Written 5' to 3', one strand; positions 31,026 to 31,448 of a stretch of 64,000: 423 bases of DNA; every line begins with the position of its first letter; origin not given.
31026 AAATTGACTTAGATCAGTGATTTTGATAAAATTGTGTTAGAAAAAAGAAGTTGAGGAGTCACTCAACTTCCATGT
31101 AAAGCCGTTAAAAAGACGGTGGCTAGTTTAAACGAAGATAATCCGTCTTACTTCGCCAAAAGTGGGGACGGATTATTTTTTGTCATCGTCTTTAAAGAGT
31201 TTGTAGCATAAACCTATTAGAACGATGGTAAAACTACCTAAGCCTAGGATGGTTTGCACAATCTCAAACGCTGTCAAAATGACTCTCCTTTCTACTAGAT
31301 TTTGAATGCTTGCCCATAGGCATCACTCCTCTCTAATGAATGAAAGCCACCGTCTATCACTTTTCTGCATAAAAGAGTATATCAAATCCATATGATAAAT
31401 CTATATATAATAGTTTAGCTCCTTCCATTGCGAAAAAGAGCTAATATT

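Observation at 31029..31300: Candidate type I toxin-antitoxin: convergent sRNA and a 34-aa Fst-like peptide sharing bidirectional terminators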

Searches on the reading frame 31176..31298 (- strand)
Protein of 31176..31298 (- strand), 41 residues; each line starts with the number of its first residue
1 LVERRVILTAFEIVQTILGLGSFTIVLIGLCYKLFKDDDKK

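Call 4: search_protein_families(library=pfam, proteins=[window:31176-31277:-], max_evalue=10)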
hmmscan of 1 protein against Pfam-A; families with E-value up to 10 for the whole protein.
seq(34 aa): 2 families
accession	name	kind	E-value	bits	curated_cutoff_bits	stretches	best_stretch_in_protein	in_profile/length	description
PF16935.10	Hol_Tox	-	8.6e-08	32.3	23.3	1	1-34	1-34/34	Putative Holin-like Toxin (Hol-Tox)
PF03554.18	Herpes_UL73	-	0.21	12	23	1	6-31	47-72/75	UL73 viral envelope glycoprotein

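Call 5: search_protein_families(library=ncbifam, proteins=[window:31176-31277:-], max_evalue=10)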
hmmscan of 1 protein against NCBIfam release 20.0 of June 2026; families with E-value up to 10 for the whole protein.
seq(34 aa): 1 family
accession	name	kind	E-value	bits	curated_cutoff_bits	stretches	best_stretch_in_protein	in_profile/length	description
NF041589.1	PepG1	equivalog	1e-08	34.7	70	1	1-34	14-47/47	type I toxin-antitoxin system toxin PepG1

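Call 10: find_homologous_proteins(query=window:31176-31298:-, max_evalue=0.01)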
Query window:31176-31298:- (41 aa): 9 proteins with E <= 0.01 among 9 candidates.
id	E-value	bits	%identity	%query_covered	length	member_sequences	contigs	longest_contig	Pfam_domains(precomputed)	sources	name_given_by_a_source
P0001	6.8e-18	79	100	100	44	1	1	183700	PF16935.11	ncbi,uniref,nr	ncbi:putative holin-like toxin (plasmid) [Streptococcus salivarius]|uniref:Holin-like toxin n=1 Tax=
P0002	3.9e-15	71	85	100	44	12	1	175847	PF16935.11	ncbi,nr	ncbi:hypothetical protein CYK22_04125 [Streptococcus salivarius]|nr:putative holin-like toxin [Strep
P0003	5.0e-14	67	87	95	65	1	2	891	PF16935.11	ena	-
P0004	3.5e-12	62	91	83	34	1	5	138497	PF16935.11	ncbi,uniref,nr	ncbi:putative holin-like toxin (plasmid) [Streptococcus salivarius]|uniref:Putative holin-like toxin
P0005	3.2e-9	53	96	68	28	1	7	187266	-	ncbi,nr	ncbi:hypothetical protein [Streptococcus salivarius]|nr:hypothetical protein [Streptococcus salivari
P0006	2.0e-8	50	93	68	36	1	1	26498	-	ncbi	ncbi:MAG: hypothetical protein ACLRWM_02775 [Streptococcus sp.]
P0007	4.8e-8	49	89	68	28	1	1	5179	PF16935.11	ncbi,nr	ncbi:putative holin-like toxin [Streptococcus sp. 27098_8_74]|nr:putative holin-like toxin [Streptoc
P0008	1.4e-6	45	92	61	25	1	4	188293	PF16935.11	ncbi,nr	ncbi:putative holin-like toxin [Streptococcus salivarius]|nr:putative holin-like toxin [Streptococcu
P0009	4.0e-6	43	88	61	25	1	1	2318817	PF16935.11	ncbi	ncbi:putative holin-like toxin [Streptococcus salivarius]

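Call 27: find_related_loci(query=A1, collection=genome_contigs, flank=1500)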
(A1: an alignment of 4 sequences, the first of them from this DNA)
Query A1 (34 aa) in genome_contigs; peptide patterns used: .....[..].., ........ (x = any residue, [..] = any of these).
53 stretches matched a pattern; 4 encode a relative of the query (tblastn E <= 1e-3); 4 distinct loci.
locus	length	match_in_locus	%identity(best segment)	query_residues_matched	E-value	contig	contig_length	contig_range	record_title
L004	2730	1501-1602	85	1-34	2e-17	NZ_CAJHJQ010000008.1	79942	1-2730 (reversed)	Streptococcus salivarius isolate AMBR024, whole genome shotgun sequence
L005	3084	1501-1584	89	1-28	1e-13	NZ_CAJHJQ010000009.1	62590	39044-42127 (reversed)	Streptococcus salivarius isolate AMBR024, whole genome shotgun sequence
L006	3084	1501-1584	89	1-28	1e-13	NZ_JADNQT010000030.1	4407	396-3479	Streptococcus sp. HF-1907 Scaffold30_1, whole genome shotgun sequence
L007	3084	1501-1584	82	1-28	5e-12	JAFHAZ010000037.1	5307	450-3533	MAG: Streptococcus sp. isolate 01WH k141_51590, whole genome shotgun sequence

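Call 28: search_dna_similar(query=window:31176-31277:-, collection=plasmids, mode=protein, max_evalue=1, max_rows=60, rows=spread)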
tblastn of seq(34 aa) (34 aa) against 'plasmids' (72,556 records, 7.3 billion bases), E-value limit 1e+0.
Records with a match: 331; places in all: 349; records where one place covers at least 80% of the query: 328.
Best place of each record, by identity: 80-90% 5; 60-80% 3; <60% 323.
By first word of the organism name: Enterococcus 312; Lactococcus 8; Streptococcus 7; Melissococcus 4.
By predicted mobility (MOB-suite, as given by PLSDB): conjugative 220; non-mobilizable 87; mobilizable 24.
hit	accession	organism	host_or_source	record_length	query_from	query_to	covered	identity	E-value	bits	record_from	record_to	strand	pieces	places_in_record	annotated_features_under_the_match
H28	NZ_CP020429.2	Streptococcus sp. FDAARGOS_192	Homo sapiens,peripheral blood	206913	1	34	100%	85.3%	8e-12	63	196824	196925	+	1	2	putative holin-like toxin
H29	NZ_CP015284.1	Streptococcus salivarius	Homo sapiens,saliva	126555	1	28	82%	89.3%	5e-8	52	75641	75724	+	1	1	putative holin-like toxin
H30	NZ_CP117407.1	Lactococcus lactis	wheat,Cell culture,rhizosphere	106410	1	34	100%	58.8%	5e-5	44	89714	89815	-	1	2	pepG1: type I toxin-antitoxin system toxin PepG1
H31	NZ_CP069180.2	Lactococcus cremoris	Whole organism,Dairy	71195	1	34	100%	55.9%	2e-4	42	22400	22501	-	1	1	pepG1: type I toxin-antitoxin system toxin PepG1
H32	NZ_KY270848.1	Enterococcus faecalis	Blue Whale fecal material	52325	1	34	100%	55.9%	2e-4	42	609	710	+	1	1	putative holin-like toxin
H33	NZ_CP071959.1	Enterococcus faecium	Homo sapiens,blood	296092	1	34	100%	52.9%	5e-4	41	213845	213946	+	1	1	putative holin-like toxin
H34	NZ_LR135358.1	Enterococcus faecium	-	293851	1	34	100%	52.9%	5e-4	41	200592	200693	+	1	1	putative holin-like toxin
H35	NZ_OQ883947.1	Enterococcus faecium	-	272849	1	34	100%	52.9%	5e-4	41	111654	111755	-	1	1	putative holin-like toxin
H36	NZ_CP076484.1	Enterococcus faecium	Homo sapiens,cell culture,blood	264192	1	34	100%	52.9%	5e-4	41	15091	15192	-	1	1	putative holin-like toxin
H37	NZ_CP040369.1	Enterococcus faecium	Homo sapiens,Pus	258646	1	34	100%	52.9%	5e-4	41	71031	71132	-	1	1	putative holin-like toxin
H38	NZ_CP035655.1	Enterococcus faecium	Homo sapiens,isolate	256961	1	34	100%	52.9%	5e-4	41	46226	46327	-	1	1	putative holin-like toxin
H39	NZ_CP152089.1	Enterococcus faecium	Homo sapiens,blood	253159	1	34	100%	52.9%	5e-4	41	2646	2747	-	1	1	putative holin-like toxin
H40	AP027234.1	Enterococcus faecium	Homo sapiens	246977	1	34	100%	52.9%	5e-4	41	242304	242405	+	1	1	none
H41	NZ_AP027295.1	Enterococcus faecium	Bacteria,excrement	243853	1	34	100%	52.9%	5e-4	41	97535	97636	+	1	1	putative holin-like toxin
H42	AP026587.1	Enterococcus faecium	Homo sapiens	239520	1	34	100%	52.9%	5e-4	41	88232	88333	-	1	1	none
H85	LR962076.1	Enterococcus faecalis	-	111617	1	34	100%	52.9%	7e-4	40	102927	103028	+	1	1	none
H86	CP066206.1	Enterococcus faecium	Homo sapiens,Rectal swab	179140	1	34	100%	47.1%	3e-3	39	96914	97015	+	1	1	putative holin-like toxin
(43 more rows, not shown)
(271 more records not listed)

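Call 29: search_dna_similar(query=window:31176-31277:-, collection=phages, mode=protein, max_evalue=1, max_rows=60, rows=spread)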
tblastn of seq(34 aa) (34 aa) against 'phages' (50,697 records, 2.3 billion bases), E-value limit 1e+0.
Records with a match: 9; places in all: 9; records where one place covers at least 80% of the query: 7.
Best place of each record, by identity: 60-80% 6; <60% 3.
By first word of the organism name: Streptococcus 4; Enterococcus 3; Listeria 2.
By host as written in the record: Enterococcus faecalis 2; Listeria monocytogenes 2; Streptococcus urinalis 2285-97 1; Streptococcus porcinus SRR067676 1; Streptococcus porcinus Jelinkova_176 1; Streptococcus infantis SK970 1; - 1.
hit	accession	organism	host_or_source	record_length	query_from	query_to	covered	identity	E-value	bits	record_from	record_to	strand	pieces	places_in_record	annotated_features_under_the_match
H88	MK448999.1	Streptococcus phage Javan638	Streptococcus urinalis 2285-97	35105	1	34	100%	73.5%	2e-9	55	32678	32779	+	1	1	none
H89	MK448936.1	Streptococcus phage Javan426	Streptococcus porcinus SRR067676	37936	1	34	100%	70.6%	7e-9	53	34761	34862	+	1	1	none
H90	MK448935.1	Streptococcus phage Javan424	Streptococcus porcinus Jelinkova_176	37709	1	34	100%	70.6%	7e-9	53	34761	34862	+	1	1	none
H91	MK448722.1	Streptococcus phage Javan269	Streptococcus infantis SK970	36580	1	28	82%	78.6%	2e-7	49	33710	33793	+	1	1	none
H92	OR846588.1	Enterococcus phage Efs 1-1-1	Enterococcus faecalis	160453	1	34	100%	58.8%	6e-6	45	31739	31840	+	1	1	record has no annotation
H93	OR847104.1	Listeria phage LM 4-11-1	Listeria monocytogenes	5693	1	34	100%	52.9%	1e-4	41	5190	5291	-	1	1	record has no annotation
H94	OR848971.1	Listeria phage LM 4-14-1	Listeria monocytogenes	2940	1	34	100%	52.9%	1e-4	41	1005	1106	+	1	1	record has no annotation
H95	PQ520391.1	Enterococcus phage IME_EF3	-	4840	1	23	68%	60.9%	3e-1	32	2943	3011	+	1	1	record has no annotation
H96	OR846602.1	Enterococcus phage Efs 1-1-1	Enterococcus faecalis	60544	1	23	68%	60.9%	3e-1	32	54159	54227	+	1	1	record has no annotation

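Call 30: get_annotated_region(hit=H28, flank=600)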
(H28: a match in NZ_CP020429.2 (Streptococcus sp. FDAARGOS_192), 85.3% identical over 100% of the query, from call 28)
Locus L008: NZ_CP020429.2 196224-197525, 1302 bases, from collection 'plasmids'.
description: Streptococcus sp. FDAARGOS_192 plasmid unnamed1, complete sequence
organism: Streptococcus sp. FDAARGOS_192 (NCBI taxid 1839799)
taxonomy: Bacteria; Bacillota; Bacilli; Lactobacillales; Streptococcaceae; Streptococcus; Streptococcus sp. FDAARGOS 192
host: -; source: Homo sapiens,peripheral blood; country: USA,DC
typing (MOB-suite, as given by PLSDB): non-mobilizable; replicon rep_cluster_199
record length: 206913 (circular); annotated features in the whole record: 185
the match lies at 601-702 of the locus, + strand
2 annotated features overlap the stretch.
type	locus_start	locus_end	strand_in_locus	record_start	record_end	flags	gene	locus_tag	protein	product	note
CDS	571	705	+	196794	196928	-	-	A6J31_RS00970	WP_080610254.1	putative holin-like toxin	-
CDS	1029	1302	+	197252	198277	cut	-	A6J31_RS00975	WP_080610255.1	hypothetical protein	-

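Call 31: get_annotated_region(hit=H30, flank=600)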
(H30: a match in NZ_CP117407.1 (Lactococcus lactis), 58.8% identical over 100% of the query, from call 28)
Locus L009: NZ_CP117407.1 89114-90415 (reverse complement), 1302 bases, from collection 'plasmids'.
description: Lactococcus lactis strain LB7 plasmid unnamed3, complete sequence
organism: Lactococcus lactis (NCBI taxid 1358)
taxonomy: Bacteria; Bacillota; Bacilli; Lactobacillales; Streptococcaceae; Lactococcus; Lactococcus lactis
host: -; source: wheat,Cell culture,rhizosphere; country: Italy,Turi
typing (MOB-suite, as given by PLSDB): non-mobilizable
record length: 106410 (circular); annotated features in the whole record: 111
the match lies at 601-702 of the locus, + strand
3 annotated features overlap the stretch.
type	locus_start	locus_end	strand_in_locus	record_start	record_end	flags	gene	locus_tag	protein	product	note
CDS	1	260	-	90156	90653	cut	-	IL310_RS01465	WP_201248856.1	hypothetical protein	-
CDS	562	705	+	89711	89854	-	pepG1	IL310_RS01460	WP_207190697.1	type I toxin-antitoxin system toxin PepG1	-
CDS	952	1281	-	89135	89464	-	-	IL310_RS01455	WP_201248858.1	HU family DNA-binding protein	GO:0030261 - chromosome condensation [Evidence IEA]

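Call 32: get_annotated_region(hit=H31, flank=600)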
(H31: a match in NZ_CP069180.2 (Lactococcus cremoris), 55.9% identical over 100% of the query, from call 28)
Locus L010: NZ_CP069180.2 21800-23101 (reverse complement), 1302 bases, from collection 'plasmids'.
description: Lactococcus cremoris strain NCDO700 plasmid pNCDO700A, complete sequence
organism: Lactococcus cremoris (NCBI taxid 1359)
taxonomy: Bacteria; Bacillota; Bacilli; Lactobacillales; Streptococcaceae; Lactococcus; Lactococcus cremoris
host: -; source: Whole organism,Dairy; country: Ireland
typing (MOB-suite, as given by PLSDB): conjugative; replicon rep_cluster_664; relaxase MOBQ; mating-pair formation MPF_T
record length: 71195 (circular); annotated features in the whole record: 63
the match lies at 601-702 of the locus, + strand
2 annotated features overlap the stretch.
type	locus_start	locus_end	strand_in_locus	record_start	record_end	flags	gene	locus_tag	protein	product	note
CDS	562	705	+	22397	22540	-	pepG1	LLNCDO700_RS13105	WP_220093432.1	type I toxin-antitoxin system toxin PepG1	-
CDS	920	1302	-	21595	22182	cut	-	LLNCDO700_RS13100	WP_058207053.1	recombinase family protein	GO:0006310 - DNA recombination [Evidence IEA]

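Call 33: get_annotated_region(hit=H32, flank=600)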
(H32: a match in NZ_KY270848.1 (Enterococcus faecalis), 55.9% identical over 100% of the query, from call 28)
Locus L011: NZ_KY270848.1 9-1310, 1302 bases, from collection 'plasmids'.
description: Enterococcus faecalis strain 2 plasmid pGTC2, complete sequence
organism: Enterococcus faecalis (NCBI taxid 1351)
taxonomy: Bacteria; Bacillota; Bacilli; Lactobacillales; Enterococcaceae; Enterococcus; Enterococcus faecalis
host: -; source: Blue Whale fecal material; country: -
typing (MOB-suite, as given by PLSDB): mobilizable; replicon rep_cluster_180; relaxase MOBP
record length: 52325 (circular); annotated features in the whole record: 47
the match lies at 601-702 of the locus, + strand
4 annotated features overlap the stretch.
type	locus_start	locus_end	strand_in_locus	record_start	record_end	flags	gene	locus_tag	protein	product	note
CDS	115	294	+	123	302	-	-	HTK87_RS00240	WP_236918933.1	DNA methyltransferase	GO:0006306 - DNA methylation [Evidence IEA]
CDS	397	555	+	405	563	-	-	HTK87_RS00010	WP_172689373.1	hypothetical protein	-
CDS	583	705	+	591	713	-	-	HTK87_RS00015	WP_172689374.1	putative holin-like toxin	-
CDS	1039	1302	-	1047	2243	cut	-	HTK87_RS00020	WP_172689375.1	IS110 family transposase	-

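Call 34: get_annotated_region(hit=H33, flank=600)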
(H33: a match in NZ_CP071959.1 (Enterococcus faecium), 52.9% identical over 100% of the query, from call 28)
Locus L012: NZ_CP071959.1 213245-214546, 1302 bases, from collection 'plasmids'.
description: Enterococcus faecium strain VB13828 plasmid p1VB13828, complete sequence
organism: Enterococcus faecium (NCBI taxid 1352)
taxonomy: Bacteria; Bacillota; Bacilli; Lactobacillales; Enterococcaceae; Enterococcus; Enterococcus faecium
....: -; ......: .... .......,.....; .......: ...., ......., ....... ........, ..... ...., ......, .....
typing (MOB-suite, as given by PLSDB): conjugative; replicon rep_cluster_893; relaxase MOBP,MOBP; mating-pair formation MPF_T
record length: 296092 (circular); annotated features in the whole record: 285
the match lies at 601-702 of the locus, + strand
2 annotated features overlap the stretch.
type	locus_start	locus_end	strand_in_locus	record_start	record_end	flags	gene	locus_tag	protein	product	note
CDS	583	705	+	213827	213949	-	-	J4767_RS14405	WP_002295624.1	putative holin-like toxin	-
CDS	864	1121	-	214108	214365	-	-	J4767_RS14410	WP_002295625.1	hypothetical protein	-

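Call 35: get_annotated_region(hit=H85, flank=600)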
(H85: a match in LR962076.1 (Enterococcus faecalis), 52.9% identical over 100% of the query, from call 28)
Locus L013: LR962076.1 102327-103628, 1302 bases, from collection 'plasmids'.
description: Enterococcus faecalis isolate 26975_2#206 genome assembly, plasmid: 2
organism: Enterococcus faecalis (NCBI taxid 1351)
taxonomy: Bacteria; Bacillota; Bacilli; Lactobacillales; Enterococcaceae; Enterococcus; Enterococcus faecalis
host: -; source: -; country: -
typing (MOB-suite, as given by PLSDB): mobilizable; replicon rep_cluster_980; relaxase MOBC
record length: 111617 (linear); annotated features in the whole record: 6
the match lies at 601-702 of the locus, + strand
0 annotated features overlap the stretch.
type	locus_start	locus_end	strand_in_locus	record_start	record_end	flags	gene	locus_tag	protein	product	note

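Call 36: get_annotated_region(hit=H86, flank=600)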
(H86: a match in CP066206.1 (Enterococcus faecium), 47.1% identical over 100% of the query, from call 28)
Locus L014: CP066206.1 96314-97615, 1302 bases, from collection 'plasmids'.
description: Enterococcus faecium strain 18-204 plasmid p18-204_1, complete sequence
organism: Enterococcus faecium (NCBI taxid 1352)
taxonomy: Bacteria; Bacillota; Bacilli; Lactobacillales; Enterococcaceae; Enterococcus; Enterococcus faecium
host: -; source: Homo sapiens,Rectal swab; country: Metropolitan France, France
typing (MOB-suite, as given by PLSDB): conjugative; replicon rep_cluster_893; relaxase MOBP,MOBP; mating-pair formation MPF_T
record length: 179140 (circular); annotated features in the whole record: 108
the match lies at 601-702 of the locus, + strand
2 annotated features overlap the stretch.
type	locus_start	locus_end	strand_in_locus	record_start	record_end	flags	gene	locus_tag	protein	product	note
CDS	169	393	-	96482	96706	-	-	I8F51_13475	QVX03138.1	hypothetical protein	-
CDS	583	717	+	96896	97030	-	-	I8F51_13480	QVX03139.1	putative holin-like toxin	-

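Call 37: get_annotated_region(hit=H88, flank=600)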
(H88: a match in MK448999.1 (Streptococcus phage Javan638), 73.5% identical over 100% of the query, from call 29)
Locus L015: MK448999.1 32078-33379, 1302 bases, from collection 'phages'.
description: Streptococcus phage Javan638, complete genome.
organism: Streptococcus phage Javan638 (NCBI taxid 2548293)
taxonomy: Viruses; Duplodnaviria; Heunggongvirae; Uroviricota; Caudoviricetes
host: Streptococcus urinalis 2285-97; source: -; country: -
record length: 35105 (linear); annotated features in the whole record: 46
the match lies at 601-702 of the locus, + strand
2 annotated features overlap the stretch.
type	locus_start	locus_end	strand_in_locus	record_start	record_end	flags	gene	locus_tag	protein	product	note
CDS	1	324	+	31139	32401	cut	-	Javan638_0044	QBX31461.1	cell wall hydrolase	-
CDS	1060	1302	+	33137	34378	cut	-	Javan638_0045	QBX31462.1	recombinase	-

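Call 38: get_annotated_region(hit=H92, flank=600)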
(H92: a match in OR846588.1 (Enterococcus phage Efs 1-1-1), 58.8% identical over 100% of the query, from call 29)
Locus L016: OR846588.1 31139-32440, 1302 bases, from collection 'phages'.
description: UNVERIFIED_ORG: Enterococcus phage Efs 1-1-1 clone NODE_2_length_160453_cov_9.703023 genomic sequence.
organism: Enterococcus phage Efs 1-1-1 (NCBI taxid 3113827)
taxonomy: Viruses
host: Enterococcus faecalis; source: wastewater; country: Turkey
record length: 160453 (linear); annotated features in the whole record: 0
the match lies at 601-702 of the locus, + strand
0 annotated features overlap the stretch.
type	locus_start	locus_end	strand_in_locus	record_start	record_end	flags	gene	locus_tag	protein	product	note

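Call 39: get_annotated_region(hit=H94, flank=600)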
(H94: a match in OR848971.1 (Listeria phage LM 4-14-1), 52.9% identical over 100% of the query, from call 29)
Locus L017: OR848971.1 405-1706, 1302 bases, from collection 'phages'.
description: UNVERIFIED_ORG: Listeria phage LM 4-14-1 clone NODE_874_length_2940_cov_4.331820 genomic sequence.
organism: Listeria phage LM 4-14-1 (NCBI taxid 3113836)
taxonomy: Viruses
host: Listeria monocytogenes; source: wastewater; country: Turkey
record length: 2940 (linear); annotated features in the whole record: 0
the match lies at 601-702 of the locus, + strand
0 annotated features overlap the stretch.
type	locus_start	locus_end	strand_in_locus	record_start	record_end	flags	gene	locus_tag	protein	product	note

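Call 57: find_encoding_contigs(protein=P0001, flank=3000, max_places=4)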
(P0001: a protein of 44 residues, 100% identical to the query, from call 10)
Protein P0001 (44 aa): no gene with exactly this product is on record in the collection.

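Call 60: search_protein_families(library=phrogs, proteins=[window:31176-31277:-], max_evalue=1)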
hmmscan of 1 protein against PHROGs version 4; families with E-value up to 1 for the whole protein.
seq(34 aa): 3 families
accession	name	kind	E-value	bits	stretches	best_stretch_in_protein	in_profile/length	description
phrog_3488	-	lysis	0.0096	17.1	1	7-34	17-44/44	holin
phrog_28777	-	unknown function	0.094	13.5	1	15-30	12-27/40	-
phrog_16709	-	unknown function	0.1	13.6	1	10-27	3-20/27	-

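Call 64: search_protein_representatives(protein=window:31176-31277:-)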
Query: 34 residues. Proteins with E-value up to 0.001 (for the whole library): 21; up to 1e-10: 1; up to 1e-30: 0. The best 21 are listed.
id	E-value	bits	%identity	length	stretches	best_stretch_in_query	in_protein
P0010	3.4e-11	56.3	82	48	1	1-34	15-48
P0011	4.8e-10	52.9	79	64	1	1-34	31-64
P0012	2.2e-09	50.9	74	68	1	1-34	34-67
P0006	2.3e-09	50.8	96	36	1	7-33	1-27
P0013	1.2e-08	48.8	73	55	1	1-33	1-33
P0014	1.4e-08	48.5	70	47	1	2-34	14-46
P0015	4.3e-08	47.1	69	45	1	3-34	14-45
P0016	7.5e-07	43.3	70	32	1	5-34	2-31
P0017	2.0e-06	42.1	72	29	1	6-34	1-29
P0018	2.1e-06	42.0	66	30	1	1-29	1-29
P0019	5.2e-06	40.8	71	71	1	1-34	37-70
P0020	5.7e-06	40.7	64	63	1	2-34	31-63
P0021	8.2e-06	40.2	65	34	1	1-34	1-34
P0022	1.3e-05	39.7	59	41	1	1-32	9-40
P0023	2.6e-05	38.7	43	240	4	3-32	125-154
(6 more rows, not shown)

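Call 68: search_protein_families(library=ncbifam, proteins=[P0001], max_evalue=1)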
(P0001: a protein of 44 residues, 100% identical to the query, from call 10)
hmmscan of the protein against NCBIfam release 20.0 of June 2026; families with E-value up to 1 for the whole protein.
P0001 (44 aa): 2 families
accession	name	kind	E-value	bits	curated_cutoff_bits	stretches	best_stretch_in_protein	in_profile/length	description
NF041589.1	PepG1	equivalog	1.1e-11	44.1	70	1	6-44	9-47/47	type I toxin-antitoxin system toxin PepG1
NF009302.0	PRK12659.1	equivalog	0.03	14.2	154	1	6-42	73-106/117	Na+/H+ antiporter subunit C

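Call 74: search_solved_structures(query=window:31176-31277:-, max_evalue=10)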
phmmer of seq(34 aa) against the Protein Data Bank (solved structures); distinct sequences matched with E-value up to 10: 1.
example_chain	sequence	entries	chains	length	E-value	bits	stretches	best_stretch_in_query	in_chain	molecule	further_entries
7ns1_A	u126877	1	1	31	0.075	16.3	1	7-34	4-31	Snterotoxin A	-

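Call 76: search_solved_structures(query=window:31176-31277:-, max_evalue=10, show_alignments=1)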
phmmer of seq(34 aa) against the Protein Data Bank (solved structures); distinct sequences matched with E-value up to 10: 1.
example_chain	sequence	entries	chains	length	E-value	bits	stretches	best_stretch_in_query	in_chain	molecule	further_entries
7ns1_A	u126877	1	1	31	0.075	16.3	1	7-34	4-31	Snterotoxin A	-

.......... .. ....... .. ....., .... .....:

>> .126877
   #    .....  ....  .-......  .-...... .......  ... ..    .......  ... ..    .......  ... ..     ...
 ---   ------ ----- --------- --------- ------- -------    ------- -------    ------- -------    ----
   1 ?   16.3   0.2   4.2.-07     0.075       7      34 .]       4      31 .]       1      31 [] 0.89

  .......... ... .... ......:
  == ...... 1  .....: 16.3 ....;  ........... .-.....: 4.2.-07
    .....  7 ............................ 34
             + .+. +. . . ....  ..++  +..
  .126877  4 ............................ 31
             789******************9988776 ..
